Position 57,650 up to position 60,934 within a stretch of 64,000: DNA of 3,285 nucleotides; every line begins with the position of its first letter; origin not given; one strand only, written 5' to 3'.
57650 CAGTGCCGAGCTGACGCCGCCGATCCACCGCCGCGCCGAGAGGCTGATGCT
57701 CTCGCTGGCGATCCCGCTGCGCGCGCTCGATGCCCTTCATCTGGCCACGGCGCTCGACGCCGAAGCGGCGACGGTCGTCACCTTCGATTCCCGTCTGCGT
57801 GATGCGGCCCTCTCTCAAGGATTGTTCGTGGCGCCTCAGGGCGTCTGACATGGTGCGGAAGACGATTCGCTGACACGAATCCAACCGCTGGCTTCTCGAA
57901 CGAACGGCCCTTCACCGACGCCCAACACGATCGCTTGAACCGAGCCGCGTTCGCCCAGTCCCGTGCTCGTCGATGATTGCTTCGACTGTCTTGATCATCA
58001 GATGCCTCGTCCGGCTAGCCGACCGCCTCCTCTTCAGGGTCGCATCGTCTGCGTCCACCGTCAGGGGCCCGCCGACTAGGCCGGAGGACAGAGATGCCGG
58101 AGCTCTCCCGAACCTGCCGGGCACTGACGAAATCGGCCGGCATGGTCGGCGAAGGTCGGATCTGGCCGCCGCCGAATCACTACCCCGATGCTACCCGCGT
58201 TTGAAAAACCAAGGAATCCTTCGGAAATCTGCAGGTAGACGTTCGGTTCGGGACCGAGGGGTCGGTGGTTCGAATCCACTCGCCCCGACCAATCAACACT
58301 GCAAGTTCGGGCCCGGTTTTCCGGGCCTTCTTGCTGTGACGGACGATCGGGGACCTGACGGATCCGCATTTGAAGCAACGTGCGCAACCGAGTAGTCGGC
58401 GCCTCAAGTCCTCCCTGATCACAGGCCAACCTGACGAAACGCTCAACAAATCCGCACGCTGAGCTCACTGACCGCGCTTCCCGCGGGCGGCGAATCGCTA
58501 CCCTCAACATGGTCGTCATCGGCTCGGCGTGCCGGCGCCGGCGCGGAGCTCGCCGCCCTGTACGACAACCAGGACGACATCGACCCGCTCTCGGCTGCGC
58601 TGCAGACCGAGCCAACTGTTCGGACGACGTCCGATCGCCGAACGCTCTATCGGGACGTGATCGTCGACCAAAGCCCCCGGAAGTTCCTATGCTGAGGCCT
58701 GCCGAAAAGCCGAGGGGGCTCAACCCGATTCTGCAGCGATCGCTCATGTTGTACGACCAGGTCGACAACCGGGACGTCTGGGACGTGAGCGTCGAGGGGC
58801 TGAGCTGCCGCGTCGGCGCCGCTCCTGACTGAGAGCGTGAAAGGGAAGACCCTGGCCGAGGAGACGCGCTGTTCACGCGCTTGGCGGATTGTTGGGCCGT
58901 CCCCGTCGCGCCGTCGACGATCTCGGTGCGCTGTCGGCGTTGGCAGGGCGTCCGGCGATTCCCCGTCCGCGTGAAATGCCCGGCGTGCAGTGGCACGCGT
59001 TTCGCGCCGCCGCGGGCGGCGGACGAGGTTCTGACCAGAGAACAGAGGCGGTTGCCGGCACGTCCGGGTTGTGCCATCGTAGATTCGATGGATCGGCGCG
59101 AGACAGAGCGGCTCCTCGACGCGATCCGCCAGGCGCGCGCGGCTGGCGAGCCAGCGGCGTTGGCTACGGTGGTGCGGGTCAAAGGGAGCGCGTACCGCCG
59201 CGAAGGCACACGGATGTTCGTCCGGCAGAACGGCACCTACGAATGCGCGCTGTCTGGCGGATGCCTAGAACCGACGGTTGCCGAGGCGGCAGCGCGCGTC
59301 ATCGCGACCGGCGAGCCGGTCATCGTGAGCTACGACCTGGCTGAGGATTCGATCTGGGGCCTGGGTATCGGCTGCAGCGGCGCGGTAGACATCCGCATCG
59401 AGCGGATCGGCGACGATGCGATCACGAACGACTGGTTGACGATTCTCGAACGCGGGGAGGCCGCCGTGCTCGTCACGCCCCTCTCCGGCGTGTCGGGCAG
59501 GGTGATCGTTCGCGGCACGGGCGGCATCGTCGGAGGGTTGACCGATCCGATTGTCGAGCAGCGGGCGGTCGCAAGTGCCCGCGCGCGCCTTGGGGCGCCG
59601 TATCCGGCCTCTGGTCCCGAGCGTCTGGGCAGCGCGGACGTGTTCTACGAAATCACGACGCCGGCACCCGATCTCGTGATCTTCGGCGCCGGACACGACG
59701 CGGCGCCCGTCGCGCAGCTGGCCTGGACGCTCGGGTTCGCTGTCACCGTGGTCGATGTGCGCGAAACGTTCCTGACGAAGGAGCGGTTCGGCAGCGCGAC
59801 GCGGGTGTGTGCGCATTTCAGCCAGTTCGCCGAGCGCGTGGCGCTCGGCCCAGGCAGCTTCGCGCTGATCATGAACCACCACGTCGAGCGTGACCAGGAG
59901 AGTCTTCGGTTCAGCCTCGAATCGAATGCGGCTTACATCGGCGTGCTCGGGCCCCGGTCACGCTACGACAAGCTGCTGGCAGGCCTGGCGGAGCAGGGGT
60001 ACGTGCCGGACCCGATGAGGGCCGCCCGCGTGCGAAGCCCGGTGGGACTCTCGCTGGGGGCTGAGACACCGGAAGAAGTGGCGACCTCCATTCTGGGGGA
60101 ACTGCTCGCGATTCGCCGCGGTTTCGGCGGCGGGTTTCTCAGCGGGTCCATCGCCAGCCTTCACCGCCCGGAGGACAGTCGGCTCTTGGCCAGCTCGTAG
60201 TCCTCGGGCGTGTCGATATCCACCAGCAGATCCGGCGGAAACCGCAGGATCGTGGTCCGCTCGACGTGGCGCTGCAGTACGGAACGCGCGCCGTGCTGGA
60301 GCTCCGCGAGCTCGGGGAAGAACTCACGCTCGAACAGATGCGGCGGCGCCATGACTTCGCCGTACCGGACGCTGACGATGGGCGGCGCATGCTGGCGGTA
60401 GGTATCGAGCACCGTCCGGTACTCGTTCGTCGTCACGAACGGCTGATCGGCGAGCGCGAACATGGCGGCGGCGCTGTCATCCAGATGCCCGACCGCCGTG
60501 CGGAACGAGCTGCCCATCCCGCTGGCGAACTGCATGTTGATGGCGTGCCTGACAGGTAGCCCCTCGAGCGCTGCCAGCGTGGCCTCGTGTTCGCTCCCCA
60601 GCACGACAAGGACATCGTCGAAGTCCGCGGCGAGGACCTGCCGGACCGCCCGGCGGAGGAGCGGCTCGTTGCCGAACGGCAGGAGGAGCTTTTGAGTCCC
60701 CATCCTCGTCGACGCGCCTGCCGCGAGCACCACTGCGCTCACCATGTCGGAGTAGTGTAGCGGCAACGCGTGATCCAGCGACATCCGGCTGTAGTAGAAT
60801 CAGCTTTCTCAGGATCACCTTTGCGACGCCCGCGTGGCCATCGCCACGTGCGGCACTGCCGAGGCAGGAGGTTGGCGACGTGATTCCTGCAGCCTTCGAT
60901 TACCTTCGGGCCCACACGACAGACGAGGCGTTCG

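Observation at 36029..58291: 22-kb island integrated in tRNA-Pro(CGG), flanked by perfect 49-bp repeats, with no integrase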

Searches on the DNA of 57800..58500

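Call 56: search_rna_families(source=window, start=57800, end=58500, threshold=evalue, max_evalue=1)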
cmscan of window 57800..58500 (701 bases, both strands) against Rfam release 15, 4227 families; matches with E-value up to 1: 2.
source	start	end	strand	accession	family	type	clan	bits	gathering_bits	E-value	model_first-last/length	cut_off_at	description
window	58235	58281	+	RF00005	tRNA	Gene; tRNA;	CL00001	19.6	29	0.25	7-64/71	no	tRNA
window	58120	58177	+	RF01129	sR44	Gene; snRNA; snoRNA; CD-box;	-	14.5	45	0.6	1-55/55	no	Small nucleolar RNA sR44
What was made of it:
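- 58123..58242 (+): Element-side arm upstream of the distal copy (P arm, 'Y type'), with an 11-bp-period tandem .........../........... from 58180 (-62 to -41). No Rfam family (call 56).
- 58243..58291 (+): Distal att core copy: the displaced tRNA-Pro 3' fragment. Rfam tRNA 19.6 bits, below the gathering score of 29 (call 56).
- Checked: It scores 19.6 bits against the tRNA model (gathering score 29; call 56).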

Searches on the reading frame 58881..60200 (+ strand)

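Call 10: search_protein_families(library=pfam, proteins=[window:58881-60200:+], max_evalue=0.01)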
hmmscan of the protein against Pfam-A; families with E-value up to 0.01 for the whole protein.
window:58881-60200:+ (439 aa): 2 families
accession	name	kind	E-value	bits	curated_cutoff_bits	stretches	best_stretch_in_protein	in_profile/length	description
PF13478.12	XdhC_C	-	1.3e-34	119.9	29.7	1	265-408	1-125/125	XdhC Rossmann domain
PF02625.21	XdhC_CoxI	-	1.5e-23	82.9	24.3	1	86-152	2-68/68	XdhC and CoxI family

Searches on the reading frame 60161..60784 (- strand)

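Call 10: search_protein_families(library=pfam, proteins=[window:60161-60784:-], max_evalue=0.01)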
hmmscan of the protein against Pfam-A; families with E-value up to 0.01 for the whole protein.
window:60161-60784:- (207 aa): 4 families
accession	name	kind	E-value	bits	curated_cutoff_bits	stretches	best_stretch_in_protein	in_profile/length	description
PF12804.13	NTP_transf_3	-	4.4e-36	124.9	27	1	17-175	1-158/160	MobA-like NTP transferase domain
PF00483.29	NTP_transferase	-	0.00037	20.6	21.2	1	17-136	2-131/245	Nucleotidyl transferase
PF01128.25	IspD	-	0.0006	20.1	27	1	15-74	1-63/221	2-C-methyl-D-erythritol 4-phosphate cytidylyltransferase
PF02348.25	CTP_transf_3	-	0.0045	17.3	22.6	1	17-69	2-54/217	Cytidylyltransferase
